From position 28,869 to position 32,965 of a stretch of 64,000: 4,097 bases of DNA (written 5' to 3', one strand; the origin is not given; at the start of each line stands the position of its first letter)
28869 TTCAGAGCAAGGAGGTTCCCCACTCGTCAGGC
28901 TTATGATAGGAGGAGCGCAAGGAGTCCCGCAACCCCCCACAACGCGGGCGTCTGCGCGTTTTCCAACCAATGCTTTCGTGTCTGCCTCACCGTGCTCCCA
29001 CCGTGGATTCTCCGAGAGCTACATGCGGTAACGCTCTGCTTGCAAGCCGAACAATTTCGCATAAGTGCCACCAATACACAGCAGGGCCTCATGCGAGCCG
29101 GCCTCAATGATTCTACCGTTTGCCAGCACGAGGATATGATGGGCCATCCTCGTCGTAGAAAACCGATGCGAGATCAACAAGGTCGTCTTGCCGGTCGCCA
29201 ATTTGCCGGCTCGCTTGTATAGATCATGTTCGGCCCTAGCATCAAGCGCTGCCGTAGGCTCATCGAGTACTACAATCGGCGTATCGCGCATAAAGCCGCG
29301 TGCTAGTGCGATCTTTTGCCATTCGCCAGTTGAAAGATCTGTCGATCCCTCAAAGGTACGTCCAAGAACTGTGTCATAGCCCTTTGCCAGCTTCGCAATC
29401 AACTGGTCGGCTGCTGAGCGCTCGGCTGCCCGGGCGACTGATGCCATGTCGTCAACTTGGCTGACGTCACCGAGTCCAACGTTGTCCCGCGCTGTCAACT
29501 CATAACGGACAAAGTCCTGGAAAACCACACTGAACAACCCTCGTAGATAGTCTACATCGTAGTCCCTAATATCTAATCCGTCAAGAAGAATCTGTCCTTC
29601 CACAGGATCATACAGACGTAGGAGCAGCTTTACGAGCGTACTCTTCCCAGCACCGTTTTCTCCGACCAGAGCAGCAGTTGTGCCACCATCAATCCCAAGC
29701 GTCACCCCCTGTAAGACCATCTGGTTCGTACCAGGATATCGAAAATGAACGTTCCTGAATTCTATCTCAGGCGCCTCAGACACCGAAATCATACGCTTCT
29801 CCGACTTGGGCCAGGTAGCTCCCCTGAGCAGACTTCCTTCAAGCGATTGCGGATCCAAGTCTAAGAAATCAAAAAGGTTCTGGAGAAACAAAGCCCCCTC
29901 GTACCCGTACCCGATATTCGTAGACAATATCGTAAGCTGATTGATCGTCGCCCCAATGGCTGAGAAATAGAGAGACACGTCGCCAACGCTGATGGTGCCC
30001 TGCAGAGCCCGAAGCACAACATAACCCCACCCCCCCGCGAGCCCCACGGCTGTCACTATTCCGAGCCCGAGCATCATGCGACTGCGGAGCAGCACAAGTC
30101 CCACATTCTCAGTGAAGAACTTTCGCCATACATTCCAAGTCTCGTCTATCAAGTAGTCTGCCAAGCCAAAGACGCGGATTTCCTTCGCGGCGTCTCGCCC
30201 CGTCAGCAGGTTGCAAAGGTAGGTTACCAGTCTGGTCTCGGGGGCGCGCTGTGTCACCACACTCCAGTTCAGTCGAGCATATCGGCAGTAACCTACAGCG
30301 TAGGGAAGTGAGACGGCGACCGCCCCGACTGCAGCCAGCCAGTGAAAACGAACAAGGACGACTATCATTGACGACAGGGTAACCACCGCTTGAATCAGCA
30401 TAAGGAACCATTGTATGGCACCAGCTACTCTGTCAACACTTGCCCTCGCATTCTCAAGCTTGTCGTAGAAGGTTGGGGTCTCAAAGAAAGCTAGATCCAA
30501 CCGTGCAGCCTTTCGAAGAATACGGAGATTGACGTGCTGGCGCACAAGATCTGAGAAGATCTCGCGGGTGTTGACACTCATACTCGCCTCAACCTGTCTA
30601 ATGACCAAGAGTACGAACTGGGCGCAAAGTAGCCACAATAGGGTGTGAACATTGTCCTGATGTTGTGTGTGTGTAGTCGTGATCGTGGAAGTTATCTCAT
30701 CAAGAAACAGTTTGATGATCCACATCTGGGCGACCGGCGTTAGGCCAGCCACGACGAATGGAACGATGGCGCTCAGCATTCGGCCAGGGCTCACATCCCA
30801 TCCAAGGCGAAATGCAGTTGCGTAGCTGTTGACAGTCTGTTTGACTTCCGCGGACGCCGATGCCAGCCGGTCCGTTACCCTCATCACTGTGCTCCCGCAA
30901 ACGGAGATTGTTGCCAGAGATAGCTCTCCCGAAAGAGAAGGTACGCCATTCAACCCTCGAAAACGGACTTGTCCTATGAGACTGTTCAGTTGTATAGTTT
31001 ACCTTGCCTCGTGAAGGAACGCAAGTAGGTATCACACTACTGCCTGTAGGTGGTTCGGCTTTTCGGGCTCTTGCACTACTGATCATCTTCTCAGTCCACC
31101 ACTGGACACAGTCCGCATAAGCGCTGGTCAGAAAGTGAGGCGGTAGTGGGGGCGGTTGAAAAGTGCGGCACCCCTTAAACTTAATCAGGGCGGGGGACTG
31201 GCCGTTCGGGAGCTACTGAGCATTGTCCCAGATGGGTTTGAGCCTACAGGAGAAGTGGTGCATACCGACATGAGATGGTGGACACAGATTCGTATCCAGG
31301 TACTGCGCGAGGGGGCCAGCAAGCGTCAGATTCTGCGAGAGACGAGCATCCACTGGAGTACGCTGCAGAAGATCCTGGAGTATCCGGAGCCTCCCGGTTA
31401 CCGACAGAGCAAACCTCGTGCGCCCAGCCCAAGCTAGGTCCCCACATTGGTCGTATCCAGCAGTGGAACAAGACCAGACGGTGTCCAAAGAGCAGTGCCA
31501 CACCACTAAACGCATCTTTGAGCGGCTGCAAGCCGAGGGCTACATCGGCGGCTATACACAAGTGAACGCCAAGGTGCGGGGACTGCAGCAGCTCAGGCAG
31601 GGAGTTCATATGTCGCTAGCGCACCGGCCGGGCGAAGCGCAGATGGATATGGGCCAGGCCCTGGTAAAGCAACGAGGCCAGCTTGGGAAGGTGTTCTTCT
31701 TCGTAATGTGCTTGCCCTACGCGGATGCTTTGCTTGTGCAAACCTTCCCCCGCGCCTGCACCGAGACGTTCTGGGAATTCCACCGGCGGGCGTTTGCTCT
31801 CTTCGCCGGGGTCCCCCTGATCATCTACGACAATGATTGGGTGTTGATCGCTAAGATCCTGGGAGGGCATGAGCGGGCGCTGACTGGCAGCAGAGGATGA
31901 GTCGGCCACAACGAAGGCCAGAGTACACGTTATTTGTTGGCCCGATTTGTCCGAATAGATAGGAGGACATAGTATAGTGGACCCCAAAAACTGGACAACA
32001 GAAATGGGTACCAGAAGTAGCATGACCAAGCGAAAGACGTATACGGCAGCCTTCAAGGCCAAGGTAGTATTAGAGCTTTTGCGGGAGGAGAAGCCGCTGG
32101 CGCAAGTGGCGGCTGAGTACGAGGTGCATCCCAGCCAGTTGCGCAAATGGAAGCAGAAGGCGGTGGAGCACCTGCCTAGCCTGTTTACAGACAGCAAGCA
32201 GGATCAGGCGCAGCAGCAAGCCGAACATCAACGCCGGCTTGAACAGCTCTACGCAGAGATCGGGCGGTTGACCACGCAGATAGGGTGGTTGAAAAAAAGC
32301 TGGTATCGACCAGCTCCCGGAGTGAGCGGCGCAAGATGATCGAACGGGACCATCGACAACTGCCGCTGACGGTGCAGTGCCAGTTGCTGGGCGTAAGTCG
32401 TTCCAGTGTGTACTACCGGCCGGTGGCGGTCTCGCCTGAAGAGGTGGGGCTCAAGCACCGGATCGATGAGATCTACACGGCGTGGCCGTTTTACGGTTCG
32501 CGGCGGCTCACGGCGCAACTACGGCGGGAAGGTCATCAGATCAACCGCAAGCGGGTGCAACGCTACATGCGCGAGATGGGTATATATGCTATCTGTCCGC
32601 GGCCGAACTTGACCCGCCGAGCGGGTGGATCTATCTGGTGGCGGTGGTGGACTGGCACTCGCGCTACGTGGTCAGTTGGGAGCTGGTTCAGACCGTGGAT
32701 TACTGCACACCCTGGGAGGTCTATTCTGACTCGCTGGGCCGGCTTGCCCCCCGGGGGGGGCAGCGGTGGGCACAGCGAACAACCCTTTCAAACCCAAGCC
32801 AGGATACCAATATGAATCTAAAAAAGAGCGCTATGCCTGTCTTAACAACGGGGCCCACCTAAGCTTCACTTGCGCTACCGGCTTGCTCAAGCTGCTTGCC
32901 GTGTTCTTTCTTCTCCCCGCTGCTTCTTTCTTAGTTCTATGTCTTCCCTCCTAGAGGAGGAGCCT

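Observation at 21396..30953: RiPP biosynthetic gene cluster of the 'HPr-rel-A' type with two radical SAM/SPASM maturases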

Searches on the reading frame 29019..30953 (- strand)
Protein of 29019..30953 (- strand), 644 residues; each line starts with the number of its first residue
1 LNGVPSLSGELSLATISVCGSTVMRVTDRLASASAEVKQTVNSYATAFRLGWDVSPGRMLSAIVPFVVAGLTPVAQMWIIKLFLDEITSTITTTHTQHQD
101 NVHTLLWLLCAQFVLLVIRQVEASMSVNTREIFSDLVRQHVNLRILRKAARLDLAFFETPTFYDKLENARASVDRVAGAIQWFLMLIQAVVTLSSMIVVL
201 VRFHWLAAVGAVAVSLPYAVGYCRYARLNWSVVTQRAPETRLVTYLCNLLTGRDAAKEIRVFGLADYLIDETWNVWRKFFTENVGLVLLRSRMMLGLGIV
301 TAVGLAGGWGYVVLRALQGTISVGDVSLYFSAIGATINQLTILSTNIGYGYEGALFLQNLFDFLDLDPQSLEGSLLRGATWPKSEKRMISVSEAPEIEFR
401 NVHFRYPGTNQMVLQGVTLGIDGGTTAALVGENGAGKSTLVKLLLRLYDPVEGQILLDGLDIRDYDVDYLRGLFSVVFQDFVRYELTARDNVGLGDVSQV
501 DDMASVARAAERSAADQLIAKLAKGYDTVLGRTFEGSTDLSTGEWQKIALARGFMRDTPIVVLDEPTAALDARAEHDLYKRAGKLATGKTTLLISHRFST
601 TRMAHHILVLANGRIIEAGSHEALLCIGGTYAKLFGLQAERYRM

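Call 3: search_protein_families(library=ncbifam, proteins=[window:29019-30953:-], max_evalue=0.01)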
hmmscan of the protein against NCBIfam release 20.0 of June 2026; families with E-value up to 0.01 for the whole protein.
window:29019-30953:- (644 aa): 186 families (the best 25 are shown)
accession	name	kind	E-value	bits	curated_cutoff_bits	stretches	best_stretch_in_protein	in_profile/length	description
TIGR02203.1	MsbA_lipidA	equivalog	1.7e-76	257.9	602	1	59-639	16-570/572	lipid A export permease/ATP-binding protein MsbA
TIGR02204.1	MsbA_rel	hypoth_equivalog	1.8e-69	235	780.4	1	385-638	326-575/576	ABC transporter, permease/ATP-binding protein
NF010178.0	PRK13657.1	equivalog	1e-63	215.8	733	1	317-635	266-567/588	glucan ABC transporter ATP-binding protein/ permease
TIGR00958.1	3a01208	subfamily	2e-62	211.5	874.6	1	75-634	171-710/711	antigen peptide transporter 2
NF008381.0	PRK11176.1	equivalog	7.3e-62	209.5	867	1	103-639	62-580/582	lipid A ABC transporter ATP-binding protein/permease MsbA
TIGR01846.1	type_I_sec_HlyB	subfamily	2.2e-61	208.1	725.55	1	382-639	441-693/694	type I secretion system permease/ATPase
NF045513.1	HepA_fam_ABC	equivalog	4.4e-61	207.1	725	1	396-638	373-609/610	heterocyst formation ABC transporter subunit HepA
TIGR03375.1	type_I_sec_LssB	subfamily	3.2e-58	197.6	693.1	1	394-625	463-689/696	type I secretion system permease/ATPase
NF052233.1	CphA_assoc_ABC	equivalog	6.7e-57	193.4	880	1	298-641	421-746/766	cyanophycin metabolism-associated ABC transporter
TIGR03796.1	NHLM_micro_ABC1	equivalog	3.2e-54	184.3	853.3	1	62-634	155-708/710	NHLP family bacteriocin export ABC transporter peptidase/permease/ATPase subunit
TIGR02857.1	CydD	equivalog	7.8e-54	183.5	435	1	379-610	304-529/529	thiol reductant ABC exporter subunit CydD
TIGR01192.1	chvA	subfamily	6.1e-53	180.3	585.4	1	318-635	267-567/585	glucan export ABC transporter ATP-binding protein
NF008364.0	PRK11160.1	equivalog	7.5e-51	173.4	630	1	392-634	334-571/575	heme ABC transporter ATP-binding protein/permease CydC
TIGR01193.1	bacteriocin_ABC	subfamily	1.4e-44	152.8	523.85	1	384-635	461-706/708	peptide cleavage/export ABC transporter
TIGR02868.1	CydC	equivalog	2.3e-44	151.9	329.05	1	387-597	325-529/530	thiol reductant ABC exporter subunit CydC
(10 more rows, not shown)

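Call 4: search_protein_families(library=pfam, proteins=[window:29019-30953:-], max_evalue=0.01)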
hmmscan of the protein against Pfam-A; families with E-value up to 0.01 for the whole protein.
window:29019-30953:- (644 aa): 5 families
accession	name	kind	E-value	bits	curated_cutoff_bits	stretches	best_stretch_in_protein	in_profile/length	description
PF00005.33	ABC_tran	-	6.9e-29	101.6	25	1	414-568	1-137/137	ABC transporter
PF13304.12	AAA_21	-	4.1e-05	24.2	27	1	427-450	2-25/304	AAA domain, putative AbiEii toxin, Type IV TA system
PF02463.25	SMC_N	-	0.00058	19.8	40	0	551-608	152-209/220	RecF/RecN/SMC N terminal domain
PF13401.12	AAA_22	-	0.0011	19.7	27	1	426-565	7-92/130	AAA domain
PF13555.12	AAA_29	-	0.0019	18.3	27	0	416-441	14-39/61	P-loop containing region of AAA domain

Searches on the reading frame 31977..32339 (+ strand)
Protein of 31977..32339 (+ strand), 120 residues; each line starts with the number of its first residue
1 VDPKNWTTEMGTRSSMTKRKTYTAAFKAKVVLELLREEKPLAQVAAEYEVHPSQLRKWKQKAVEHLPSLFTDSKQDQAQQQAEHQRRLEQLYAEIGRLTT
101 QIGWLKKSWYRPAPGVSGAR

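Call 37: search_protein_families(library=pfam, proteins=[window:31977-32339:+], max_evalue=0.001)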
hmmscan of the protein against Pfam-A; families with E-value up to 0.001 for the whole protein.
window:31977-32339:+ (120 aa): 2 families
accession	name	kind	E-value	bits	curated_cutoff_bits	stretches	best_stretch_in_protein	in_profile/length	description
PF01527.26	HTH_Tnp_1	-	7.3e-10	39.4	24.1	1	16-91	1-73/75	Transposase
PF13518.12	HTH_28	-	2.2e-05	24.9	25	1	26-61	1-35/52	Helix-turn-helix domain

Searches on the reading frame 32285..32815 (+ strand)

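Call 37: search_protein_families(library=pfam, proteins=[window:32285-32815:+], max_evalue=0.001)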
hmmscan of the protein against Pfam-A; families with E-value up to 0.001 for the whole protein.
window:32285-32815:+ (176 aa): 1 family
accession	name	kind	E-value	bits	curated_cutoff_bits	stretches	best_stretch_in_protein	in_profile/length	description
PF13276.12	HTH_21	-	1e-19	70.9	28.1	1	56-107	6-59/60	HTH-like domain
